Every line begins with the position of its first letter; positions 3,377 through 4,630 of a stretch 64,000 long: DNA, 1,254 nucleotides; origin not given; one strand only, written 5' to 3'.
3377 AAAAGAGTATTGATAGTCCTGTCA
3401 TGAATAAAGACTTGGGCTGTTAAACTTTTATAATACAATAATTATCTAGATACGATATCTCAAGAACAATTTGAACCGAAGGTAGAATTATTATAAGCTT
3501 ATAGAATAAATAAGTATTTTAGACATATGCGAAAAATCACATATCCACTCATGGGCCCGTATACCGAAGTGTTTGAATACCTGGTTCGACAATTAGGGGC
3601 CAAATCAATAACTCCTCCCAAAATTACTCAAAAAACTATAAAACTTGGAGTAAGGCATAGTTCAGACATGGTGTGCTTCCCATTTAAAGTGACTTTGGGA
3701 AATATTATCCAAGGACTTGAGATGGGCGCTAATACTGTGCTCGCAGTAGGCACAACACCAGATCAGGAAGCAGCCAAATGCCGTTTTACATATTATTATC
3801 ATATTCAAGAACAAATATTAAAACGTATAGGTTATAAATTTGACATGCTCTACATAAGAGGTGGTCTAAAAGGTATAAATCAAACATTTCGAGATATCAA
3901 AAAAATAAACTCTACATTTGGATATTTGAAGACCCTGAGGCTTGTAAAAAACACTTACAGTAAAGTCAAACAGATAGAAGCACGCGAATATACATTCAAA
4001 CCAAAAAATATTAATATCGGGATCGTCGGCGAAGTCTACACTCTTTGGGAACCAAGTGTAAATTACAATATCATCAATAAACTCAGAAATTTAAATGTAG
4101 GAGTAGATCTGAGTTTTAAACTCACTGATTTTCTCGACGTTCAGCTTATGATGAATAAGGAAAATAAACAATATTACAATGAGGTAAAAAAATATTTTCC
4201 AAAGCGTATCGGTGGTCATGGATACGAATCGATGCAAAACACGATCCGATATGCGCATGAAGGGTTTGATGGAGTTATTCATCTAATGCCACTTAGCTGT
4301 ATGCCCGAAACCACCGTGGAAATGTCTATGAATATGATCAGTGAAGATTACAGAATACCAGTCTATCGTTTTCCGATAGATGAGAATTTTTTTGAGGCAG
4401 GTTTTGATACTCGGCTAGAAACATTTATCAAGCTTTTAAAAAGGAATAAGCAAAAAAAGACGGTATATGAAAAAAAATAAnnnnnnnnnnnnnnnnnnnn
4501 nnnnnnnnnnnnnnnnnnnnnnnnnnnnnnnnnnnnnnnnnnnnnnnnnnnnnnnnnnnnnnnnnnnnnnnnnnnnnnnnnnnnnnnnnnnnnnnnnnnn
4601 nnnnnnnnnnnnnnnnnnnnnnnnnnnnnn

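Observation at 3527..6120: Orphan HgdC/BcrAD-type [4Fe-4S] ATPase activase operon with no dehydratase or reductase client nearby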

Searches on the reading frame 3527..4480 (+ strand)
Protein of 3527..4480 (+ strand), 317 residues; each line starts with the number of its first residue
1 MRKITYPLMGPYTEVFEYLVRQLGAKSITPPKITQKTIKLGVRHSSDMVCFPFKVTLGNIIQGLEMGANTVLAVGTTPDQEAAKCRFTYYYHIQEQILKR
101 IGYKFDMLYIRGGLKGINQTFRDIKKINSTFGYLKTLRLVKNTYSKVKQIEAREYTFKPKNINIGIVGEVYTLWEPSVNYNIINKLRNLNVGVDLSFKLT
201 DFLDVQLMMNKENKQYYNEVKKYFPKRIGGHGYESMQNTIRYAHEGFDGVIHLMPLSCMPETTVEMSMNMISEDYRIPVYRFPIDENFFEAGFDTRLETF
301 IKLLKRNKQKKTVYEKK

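Call 3: search_protein_families(library=pfam, proteins=[window:3527-4480:+], max_evalue=0.01)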
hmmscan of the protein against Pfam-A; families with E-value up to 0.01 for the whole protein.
window:3527-4480:+ (317 aa): 1 family
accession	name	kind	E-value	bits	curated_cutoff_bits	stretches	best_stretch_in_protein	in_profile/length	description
PF09989.15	DUF2229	-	2.1e-09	37.8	29.4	1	12-193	13-212/218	CoA enzyme activase uncharacterised domain (DUF2229)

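Call 4: search_protein_families(library=ncbifam, proteins=[window:3527-4480:+], max_evalue=0.01)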
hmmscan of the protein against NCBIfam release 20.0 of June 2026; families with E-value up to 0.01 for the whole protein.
window:3527-4480:+ (317 aa): 0 families

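Call 8: find_homologous_proteins(query=window:3527-4480:+, max_evalue=0.001)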
Query window:3527-4480:+ (317 aa): 211 proteins with E <= 0.001 among 1243 candidates; the best 120 are listed.
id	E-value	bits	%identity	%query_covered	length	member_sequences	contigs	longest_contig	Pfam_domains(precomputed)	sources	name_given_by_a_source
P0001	3.5e-211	718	100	100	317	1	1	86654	PF09989.16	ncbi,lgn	-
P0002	3.4e-175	600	83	96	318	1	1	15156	PF09989.16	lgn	-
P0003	5.1e-131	455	64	98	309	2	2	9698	PF09989.16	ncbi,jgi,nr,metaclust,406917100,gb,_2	ncbi:MAG: hypothetical protein ACD_58C00326G0002 [uncultured bacterium]|nr:MAG: hypothetical protein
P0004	5.5e-130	452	65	98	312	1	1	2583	PF09989.16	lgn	-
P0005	9.0e-130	451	63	98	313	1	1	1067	PF09989.16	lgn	-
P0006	2.7e-127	443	64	97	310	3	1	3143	PF09989.16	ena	-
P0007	3.4e-126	439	63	97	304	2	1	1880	PF09989.16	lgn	-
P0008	2.4e-124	433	62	95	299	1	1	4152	PF09989.16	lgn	-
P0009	1.1e-123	431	61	97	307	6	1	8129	PF09989.16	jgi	jgi:predicted nucleotide-binding protein (sugar kinase/HSP70/actin superfamily)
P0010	2.6e-123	430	62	97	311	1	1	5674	PF09989.16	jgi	jgi:predicted nucleotide-binding protein (sugar kinase/HSP70/actin superfamily)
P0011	2.8e-121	423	60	98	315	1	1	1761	PF09989.16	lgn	-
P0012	3.5e-121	423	59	99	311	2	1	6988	PF06050.20,PF09989.16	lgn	-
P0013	5.8e-121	422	61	97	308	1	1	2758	PF09989.16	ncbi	-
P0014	3.3e-120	419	60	97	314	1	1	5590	PF09989.16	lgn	-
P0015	7.4e-120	418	61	97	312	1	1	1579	PF09989.16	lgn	-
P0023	4.6e-116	406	59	97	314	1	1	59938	PF09989.16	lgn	-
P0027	8.0e-113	395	58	97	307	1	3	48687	PF06050.20,PF09989.16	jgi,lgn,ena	-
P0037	1.7e-82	296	46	98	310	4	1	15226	PF09989.16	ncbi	-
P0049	1.2e-75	273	46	97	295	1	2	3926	PF06050.20,PF09989.16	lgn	-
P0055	1.1e-74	270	43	97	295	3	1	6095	PF06050.20,PF09989.16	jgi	-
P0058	7.7e-74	267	44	97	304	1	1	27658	PF06050.20,PF09989.16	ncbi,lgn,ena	-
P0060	1.9e-73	266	45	96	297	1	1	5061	PF06050.20,PF09989.16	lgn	-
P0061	2.1e-73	266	43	98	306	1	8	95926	PF09989.16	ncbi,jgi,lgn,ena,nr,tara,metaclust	ncbi:hypothetical protein CMO88_03250 [Candidatus Woesearchaeota archaeon]|nr:hypothetical protein [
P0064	5.3e-73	264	40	96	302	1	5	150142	PF06050.20,PF09989.16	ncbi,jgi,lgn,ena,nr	ncbi:MAG: hypothetical protein PHQ25_01360 [Acidobacteriota bacterium]|nr:hypothetical protein [Acid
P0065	2.1e-72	262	43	97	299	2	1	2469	PF06050.20,PF09989.16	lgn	-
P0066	2.4e-72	262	41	97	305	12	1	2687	PF06050.20,PF09989.16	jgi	-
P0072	8.2e-72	260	45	97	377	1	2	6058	PF06050.20,PF09989.16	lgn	-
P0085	3.3e-70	255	41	96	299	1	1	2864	PF06050.20,PF09989.16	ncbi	ncbi:hypothetical protein ES703_76810 [subsurface metagenome]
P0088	4.8e-70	255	42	98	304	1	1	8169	PF06050.20,PF09989.16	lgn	-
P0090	1.4e-69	253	39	96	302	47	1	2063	PF06050.20,PF09989.16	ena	-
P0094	2.5e-69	252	39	97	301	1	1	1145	PF06050.20,PF09989.16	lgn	-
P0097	1.0e-68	250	42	97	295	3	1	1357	PF06050.20,PF09989.16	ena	-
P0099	1.3e-68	250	41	97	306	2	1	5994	PF06050.20,PF09989.16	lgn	-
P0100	1.3e-68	250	41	97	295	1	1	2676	PF06050.20,PF09989.16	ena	-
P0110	5.6e-67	245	43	97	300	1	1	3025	PF06050.20,PF09989.16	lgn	-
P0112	8.2e-67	244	38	96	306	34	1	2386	PF06050.20,PF09989.16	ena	-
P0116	1.9e-66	243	42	95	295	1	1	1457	PF06050.20,PF09989.16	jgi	-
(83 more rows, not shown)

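Call 15: search_solved_structures(query=A1, max_evalue=10, show_alignments=3)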
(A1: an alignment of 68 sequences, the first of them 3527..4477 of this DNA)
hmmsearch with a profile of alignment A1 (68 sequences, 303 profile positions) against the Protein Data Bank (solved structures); distinct sequences matched with E-value up to 10: 5.
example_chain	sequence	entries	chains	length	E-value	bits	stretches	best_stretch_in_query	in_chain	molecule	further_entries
7q58_A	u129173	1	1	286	2e-05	27.2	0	230-253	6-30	SAKe6BR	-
3o3m_B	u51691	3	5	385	0.045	16.2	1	234-295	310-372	beta subunit 2-hydroxyacyl-CoA dehydratase | beta-subunit 2-hydroxyacyl-CoA dehydratase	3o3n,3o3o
7yyl_C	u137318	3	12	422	0.091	15.2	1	235-296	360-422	Dehydratase family protein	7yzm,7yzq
6eno_A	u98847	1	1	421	0.33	13.4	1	235-295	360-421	Dehydratase family protein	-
6b3o_A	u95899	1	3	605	1.5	11.3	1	87-149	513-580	Spike glycoprotein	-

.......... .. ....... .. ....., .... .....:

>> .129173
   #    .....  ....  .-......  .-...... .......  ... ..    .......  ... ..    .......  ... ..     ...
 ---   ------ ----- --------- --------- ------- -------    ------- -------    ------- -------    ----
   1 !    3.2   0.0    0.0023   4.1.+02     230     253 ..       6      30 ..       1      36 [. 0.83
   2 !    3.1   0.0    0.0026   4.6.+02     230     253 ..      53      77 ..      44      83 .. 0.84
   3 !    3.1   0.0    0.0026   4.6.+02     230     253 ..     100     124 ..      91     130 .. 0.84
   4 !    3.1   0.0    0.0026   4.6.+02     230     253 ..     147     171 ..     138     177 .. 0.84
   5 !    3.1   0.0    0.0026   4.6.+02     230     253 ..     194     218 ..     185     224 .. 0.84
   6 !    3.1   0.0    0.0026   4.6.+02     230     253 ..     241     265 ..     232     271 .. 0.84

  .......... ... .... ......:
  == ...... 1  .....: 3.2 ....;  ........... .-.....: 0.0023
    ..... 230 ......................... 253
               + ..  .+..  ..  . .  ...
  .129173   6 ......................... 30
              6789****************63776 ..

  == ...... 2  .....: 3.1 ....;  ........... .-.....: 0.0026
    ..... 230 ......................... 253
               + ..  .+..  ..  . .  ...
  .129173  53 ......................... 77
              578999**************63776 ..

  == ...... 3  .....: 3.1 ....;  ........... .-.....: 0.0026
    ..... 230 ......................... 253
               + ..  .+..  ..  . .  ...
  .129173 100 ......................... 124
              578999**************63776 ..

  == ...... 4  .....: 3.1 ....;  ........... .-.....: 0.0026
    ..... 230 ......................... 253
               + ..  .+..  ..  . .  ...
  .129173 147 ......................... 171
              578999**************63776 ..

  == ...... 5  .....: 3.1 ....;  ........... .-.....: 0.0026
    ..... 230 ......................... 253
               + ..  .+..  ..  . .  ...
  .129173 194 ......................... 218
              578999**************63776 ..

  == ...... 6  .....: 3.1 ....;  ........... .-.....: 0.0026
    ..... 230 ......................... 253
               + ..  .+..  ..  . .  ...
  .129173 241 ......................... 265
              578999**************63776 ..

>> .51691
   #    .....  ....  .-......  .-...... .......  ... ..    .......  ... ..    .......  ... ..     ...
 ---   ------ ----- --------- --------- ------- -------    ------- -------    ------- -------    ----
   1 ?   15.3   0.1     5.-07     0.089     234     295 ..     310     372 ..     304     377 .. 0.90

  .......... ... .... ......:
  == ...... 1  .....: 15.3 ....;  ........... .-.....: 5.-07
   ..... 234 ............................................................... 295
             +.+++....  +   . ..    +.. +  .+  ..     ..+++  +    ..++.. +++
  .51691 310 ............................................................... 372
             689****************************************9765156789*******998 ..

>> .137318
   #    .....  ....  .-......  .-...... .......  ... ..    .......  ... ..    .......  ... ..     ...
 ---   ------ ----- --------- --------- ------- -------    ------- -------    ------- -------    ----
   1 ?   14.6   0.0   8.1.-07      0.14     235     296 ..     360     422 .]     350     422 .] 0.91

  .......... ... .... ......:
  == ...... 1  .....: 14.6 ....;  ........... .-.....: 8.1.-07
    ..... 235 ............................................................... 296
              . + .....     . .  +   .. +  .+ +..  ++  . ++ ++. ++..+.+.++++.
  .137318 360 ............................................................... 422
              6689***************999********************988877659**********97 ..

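Call 17: find_encoding_contigs(protein=P0001, flank=10000, max_places=3)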
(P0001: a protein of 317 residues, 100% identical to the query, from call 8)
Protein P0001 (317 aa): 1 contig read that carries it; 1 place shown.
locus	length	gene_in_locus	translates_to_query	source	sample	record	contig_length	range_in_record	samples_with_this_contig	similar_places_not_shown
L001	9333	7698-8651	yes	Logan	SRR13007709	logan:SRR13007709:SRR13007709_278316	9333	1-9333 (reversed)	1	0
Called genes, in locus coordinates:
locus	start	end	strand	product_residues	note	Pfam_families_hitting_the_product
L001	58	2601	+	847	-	PF00690:Cation_ATPase_N, PF00122:E1-E2_ATPase, PF00702:Hydrolase, PF13246:Cation_ATPase, PF00689:Cation_ATPase_C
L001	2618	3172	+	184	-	PF01769:MgtE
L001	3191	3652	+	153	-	PF00258:Flavodoxin_1, PF12641:Flavodoxin_3, PF12724:Flavodoxin_5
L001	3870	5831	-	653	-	PF00270:DEAD (faint), PF04851:ResIII, PF17757:UvrB_inter, PF27431:UvrB_3rd, PF00271:Helicase_C, PF12344:UvrB, PF02151:UVR (weak)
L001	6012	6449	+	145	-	-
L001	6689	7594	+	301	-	PF13308:YARHG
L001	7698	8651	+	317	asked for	PF09989:DUF2229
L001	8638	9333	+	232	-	?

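Call 18: find_encoding_contigs(protein=P0064, flank=8000, max_places=3)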
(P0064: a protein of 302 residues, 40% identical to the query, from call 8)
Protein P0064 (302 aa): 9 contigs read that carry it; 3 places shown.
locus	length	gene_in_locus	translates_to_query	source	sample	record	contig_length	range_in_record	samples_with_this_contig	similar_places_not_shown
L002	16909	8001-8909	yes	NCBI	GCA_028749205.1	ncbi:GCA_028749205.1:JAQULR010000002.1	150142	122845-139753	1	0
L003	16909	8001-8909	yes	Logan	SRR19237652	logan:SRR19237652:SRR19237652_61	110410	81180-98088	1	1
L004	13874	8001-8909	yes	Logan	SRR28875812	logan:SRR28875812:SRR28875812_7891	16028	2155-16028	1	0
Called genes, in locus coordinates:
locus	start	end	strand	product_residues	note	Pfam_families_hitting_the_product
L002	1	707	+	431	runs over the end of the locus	PF13349:DUF4097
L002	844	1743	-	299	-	-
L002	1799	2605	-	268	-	PF21948:LplA-B_cat, PF03099:BPL_LplA_LipB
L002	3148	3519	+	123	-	PF04519:Bactofilin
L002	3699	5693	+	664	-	PF00270:DEAD (weak), PF04851:ResIII, PF17757:UvrB_inter, PF27431:UvrB_3rd, PF00271:Helicase_C, PF12344:UvrB, PF02151:UVR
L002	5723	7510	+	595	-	PF27096:UvrC_M, PF02151:UVR, PF22920:UvrC_RNaseH, PF08459:UvrC_RNaseH_dom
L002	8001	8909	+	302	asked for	PF09989:DUF2229 (weak), PF06050:HGD-D (weak)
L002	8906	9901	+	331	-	PF01869:BcrAD_BadFG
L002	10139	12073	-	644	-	PF00009:GTP_EFTU (weak), PF01926:MMR_HSR1, PF02421:FeoB_N, PF09439:SRPRB (weak), PF07670:Gate, PF07664:FeoB_C, PF07670:Gate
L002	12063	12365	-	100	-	PF04023:FeoA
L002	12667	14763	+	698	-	PF10459:Peptidase_S46, PF13365:Trypsin_2 (faint)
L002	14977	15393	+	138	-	PF01894:YjbQ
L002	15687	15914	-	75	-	-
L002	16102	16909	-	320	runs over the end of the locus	PF17170:DUF5128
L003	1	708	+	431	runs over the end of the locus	PF13349:DUF4097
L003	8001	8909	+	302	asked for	PF09989:DUF2229 (weak), PF06050:HGD-D (weak)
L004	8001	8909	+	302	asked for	PF09989:DUF2229 (weak), PF06050:HGD-D (weak)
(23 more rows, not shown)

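Call 19: find_encoding_contigs(protein=P0061, flank=8000, max_places=3)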
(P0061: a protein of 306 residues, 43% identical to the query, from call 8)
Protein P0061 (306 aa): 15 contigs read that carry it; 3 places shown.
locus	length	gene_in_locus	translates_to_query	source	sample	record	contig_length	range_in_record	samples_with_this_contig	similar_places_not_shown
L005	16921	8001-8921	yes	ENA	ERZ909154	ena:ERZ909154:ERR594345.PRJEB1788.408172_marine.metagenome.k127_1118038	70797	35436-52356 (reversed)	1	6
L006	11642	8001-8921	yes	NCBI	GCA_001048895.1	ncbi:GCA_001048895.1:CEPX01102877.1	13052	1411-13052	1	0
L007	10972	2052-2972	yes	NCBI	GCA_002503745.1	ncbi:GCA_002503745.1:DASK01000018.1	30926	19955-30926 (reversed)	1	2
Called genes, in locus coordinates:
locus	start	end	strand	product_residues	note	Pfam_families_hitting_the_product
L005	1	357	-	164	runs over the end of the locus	PF01877:RNA_binding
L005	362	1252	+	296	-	PF06550:SPP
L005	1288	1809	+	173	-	-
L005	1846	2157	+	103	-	-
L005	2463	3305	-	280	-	-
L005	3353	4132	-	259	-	PF01513:NAD_kinase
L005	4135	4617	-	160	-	-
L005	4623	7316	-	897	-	PF00133:tRNA-synt_1, PF01406:tRNA-synt_1e (faint), PF09334:tRNA-synt_1g, PF13603:tRNA-synt_1_2, PF00133:tRNA-synt_1, PF08264:Anticodon_1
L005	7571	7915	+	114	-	PF01849:NAC, PF19026:UBA_HYPK (weak)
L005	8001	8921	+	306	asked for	PF09989:DUF2229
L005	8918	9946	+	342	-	PF01869:BcrAD_BadFG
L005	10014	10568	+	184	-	PF00416:Ribosomal_S13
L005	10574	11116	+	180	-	PF00163:Ribosomal_S4 (weak), PF01479:S4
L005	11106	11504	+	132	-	PF00411:Ribosomal_S11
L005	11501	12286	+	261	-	PF01193:RNA_pol_L, PF01000:RNA_pol_A_bac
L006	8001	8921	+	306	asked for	PF09989:DUF2229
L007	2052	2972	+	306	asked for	PF09989:DUF2229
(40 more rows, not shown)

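Call 24: predict_structure(alignment_id=A1)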
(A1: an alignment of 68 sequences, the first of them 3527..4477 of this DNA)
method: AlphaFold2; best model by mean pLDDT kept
length: 317 residues; sequences in the alignment: 68
mean_pLDDT: 92.3   pTM: 0.90
mean pLDDT of the five models: 92.3, 92.1, 91.8, 91.8, 91.1
residues with pLDDT >= 90: 246; 70-90: 56; 50-70: 15; < 50: 0
segments of 3 or more residues with pLDDT < 50: none
pLDDT, mean of each block of 10 residues (from residue 1): 96 97 97 97 93 96 98 74 76 96 96 75 93 94 96 98 97 95 98 96 79 85 90 94 98 89 95 98 87 95 97 86
secondary structure, 60 per line:
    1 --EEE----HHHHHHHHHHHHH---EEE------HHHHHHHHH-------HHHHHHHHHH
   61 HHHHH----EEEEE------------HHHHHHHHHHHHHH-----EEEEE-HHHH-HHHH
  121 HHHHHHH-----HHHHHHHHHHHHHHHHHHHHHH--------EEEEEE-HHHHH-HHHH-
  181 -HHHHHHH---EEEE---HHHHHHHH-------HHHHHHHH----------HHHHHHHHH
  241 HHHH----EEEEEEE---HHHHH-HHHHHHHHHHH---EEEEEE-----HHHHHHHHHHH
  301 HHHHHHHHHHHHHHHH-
elements in order: E3-5 H10-22 E26-28 H35-43 H51-65 E70-74 H87-100 E106-110 H112-115 H117-127 H133-154 E163-168 H170-174 H176-179 H182-188 E192-195 H199-206 H214-221 H232-244 E249-255 H259-263 H265-275 E279-284 H290-316

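Call 27: fold_search(model_id=the predicted structure, library=pdb)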
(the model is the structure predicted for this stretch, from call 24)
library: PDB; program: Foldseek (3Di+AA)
matches with E <= 10: 961; with E <= 0.001: 17
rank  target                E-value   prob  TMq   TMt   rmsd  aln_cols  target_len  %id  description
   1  7yyl_A                7.4e-08  1.00  0.53  0.42   7.4       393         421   12  nucleotide-free DCCP:DCCP-R complex (released 2022-12-28)
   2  8s02_B                1.8e-07  1.00  0.51  0.44   8.2       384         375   12  BzdNO-benzoyl-CoA complex (released 2025-03-05)
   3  3o3m_C                2.3e-07  1.00  0.47  0.39   9.7       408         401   10  (R)-2-Hydroxyisocaproyl-CoA Dehydratase (released 2011-03-16)
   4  7yzm_A                4.6e-07  1.00  0.52  0.41   9.3       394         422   12  MgADPNP-bound DCCP:DCCP-R complex (released 2022-12-28)
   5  7yyl_D                4.6e-07  1.00  0.51  0.40   9.6       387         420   12  nucleotide-free DCCP:DCCP-R complex (released 2022-12-28)
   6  3o3o_A                5.5e-07  1.00  0.45  0.38   8.7       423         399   11  (R)-2-hydroxyisocaproyl-CoA dehydratase in complex with (R)-2-hydroxyisocaproate (released 2011-03-16)
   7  6eno                  8.3e-07  1.00  0.53  0.42   9.3       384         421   12  Double cubane cluster oxidoreductase (released 2018-03-14)
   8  3o3m_A                9.3e-07  1.00  0.48  0.40   9.6       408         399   10  (R)-2-Hydroxyisocaproyl-CoA Dehydratase (released 2011-03-16)
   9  3o3m_B                1.9e-06  1.00  0.49  0.43   8.0       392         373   14  (R)-2-Hydroxyisocaproyl-CoA Dehydratase (released 2011-03-16)
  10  3o3m_D                1.9e-06  1.00  0.49  0.43   8.8       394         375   14  (R)-2-Hydroxyisocaproyl-CoA Dehydratase (released 2011-03-16)
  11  3o3n_B                2.5e-06  1.00  0.48  0.42   8.4       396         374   12  (R)-2-hydroxyisocaproyl-CoA dehydratase in complex with its substrate (R)-2-hydroxyisocaproyl-CoA (released 2011-03-16)
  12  9gai_B                3.0e-06  1.00  0.48  0.41   9.2       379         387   12  3-methylbenzoyl-CoA reductase from Thauera chlorobenzoica (MbdONPQ) (released 2026-02-18)
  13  7yyl_B                3.6e-06  1.00  0.50  0.40  10.0       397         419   12  nucleotide-free DCCP:DCCP-R complex (released 2022-12-28)
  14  9g87_B                4.1e-06  1.00  0.47  0.40  11.1       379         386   12  3-methylbenzoyl-CoA reductase from Thauera chlorobenzoica (subunits MbdON ) (released 2026-02-04)
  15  8s02_A                5.5e-05  1.00  0.46  0.36   9.8       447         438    9  BzdNO-benzoyl-CoA complex (released 2025-03-05)
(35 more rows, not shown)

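Call 30: search_protein_representatives(alignment_id=A1)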
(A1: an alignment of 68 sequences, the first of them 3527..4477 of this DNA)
Query: 68 sequences, 303 profile positions. Proteins with E-value up to 0.001 (for the whole library): 2481; up to 1e-10: 1371; up to 1e-30: 373. The best 150 are listed.
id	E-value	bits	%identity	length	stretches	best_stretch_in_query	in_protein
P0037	9.9e-132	455.2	-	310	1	2-301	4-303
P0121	1.5e-121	421.8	-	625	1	3-300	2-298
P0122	8.5e-110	383.2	-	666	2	50-300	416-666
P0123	3.6e-106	371.3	-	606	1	2-301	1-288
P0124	2.0e-101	355.6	-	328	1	2-300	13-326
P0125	9.9e-101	353.4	-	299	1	2-298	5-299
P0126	7.9e-99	347.1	-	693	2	2-250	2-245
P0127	4.4e-97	341.4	-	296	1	4-295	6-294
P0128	6.5e-97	340.9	-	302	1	3-297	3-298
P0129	1.2e-96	340.0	-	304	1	3-300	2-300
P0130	1.1e-94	333.5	-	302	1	2-300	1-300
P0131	1.0e-93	330.4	-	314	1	2-301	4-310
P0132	8.4e-93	327.4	-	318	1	3-300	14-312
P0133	2.5e-92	325.8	-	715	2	2-263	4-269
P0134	1.8e-91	323.0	-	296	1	2-299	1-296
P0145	2.2e-81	289.9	-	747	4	149-299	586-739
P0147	5.8e-81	288.5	-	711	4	111-301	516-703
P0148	8.6e-81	287.9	-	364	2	115-301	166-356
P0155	6.9e-77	275.1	-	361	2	110-301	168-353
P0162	7.4e-75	268.4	-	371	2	93-301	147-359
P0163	9.6e-75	268.1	-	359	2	127-301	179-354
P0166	3.7e-74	266.1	-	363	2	92-300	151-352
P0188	9.0e-69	248.4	-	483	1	2-300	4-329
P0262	5.3e-59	216.4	-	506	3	141-300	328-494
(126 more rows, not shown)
